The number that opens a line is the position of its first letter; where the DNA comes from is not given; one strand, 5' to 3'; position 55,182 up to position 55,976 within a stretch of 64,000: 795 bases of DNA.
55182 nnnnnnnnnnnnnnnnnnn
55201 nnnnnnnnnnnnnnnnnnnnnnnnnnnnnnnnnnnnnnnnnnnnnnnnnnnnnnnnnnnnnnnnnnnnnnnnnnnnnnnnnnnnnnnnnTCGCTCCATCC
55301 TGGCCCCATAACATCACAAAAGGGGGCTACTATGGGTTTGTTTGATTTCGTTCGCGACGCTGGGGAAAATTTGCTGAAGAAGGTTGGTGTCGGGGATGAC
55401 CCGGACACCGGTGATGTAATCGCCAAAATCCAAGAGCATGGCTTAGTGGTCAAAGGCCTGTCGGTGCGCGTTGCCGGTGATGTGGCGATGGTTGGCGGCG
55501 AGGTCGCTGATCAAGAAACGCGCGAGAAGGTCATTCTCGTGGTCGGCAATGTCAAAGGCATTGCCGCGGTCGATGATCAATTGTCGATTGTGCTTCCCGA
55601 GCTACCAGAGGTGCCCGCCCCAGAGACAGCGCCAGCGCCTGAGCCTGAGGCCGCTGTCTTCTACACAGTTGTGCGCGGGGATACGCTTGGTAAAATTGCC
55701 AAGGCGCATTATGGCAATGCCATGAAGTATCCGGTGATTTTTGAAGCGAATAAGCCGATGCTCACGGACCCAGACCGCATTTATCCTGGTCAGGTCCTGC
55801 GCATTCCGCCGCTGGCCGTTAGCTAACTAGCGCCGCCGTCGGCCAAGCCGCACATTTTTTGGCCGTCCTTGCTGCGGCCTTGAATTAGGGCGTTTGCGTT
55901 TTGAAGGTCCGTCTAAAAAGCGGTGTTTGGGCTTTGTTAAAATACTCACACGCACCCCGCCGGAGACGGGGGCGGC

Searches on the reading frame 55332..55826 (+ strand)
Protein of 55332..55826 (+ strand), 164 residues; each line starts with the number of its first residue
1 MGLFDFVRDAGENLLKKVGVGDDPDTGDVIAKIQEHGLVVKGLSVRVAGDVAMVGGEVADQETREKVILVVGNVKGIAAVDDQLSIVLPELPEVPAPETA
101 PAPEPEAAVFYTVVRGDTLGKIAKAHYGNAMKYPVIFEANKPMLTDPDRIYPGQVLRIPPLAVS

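Call 4: search_protein_families(library=pfam, proteins=[window:55332-55826:+])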
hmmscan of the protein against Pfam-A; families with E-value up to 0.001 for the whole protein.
window:55332-55826:+ (164 aa): 2 families
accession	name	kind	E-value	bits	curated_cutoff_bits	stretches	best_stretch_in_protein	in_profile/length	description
PF01476.26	LysM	-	7.6e-11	42.2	20.9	1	111-159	1-43/43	LysM domain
PF04972.22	BON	-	1.8e-05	25.4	27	1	28-86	8-67/69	BON domain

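Call 5: search_protein_families(library=ncbifam, proteins=[window:55332-55826:+])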
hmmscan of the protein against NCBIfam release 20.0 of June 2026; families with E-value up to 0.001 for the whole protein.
window:55332-55826:+ (164 aa): 3 families
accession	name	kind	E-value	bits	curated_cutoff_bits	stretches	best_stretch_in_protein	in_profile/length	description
NF008399.0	PRK11198.1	equivalog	7.3e-51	172.5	134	1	1-160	1-147/149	peptidoglycan-binding protein LysM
NF033163.1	lipo_LipL71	equivalog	2.4e-07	30.1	600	1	116-160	414-460/471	lipoprotein LipL71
TIGR02899.1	spore_safA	subfamily_domain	1e-06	28.5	67.85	1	113-159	1-43/44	SafA/ExsA family spore coat assembly protein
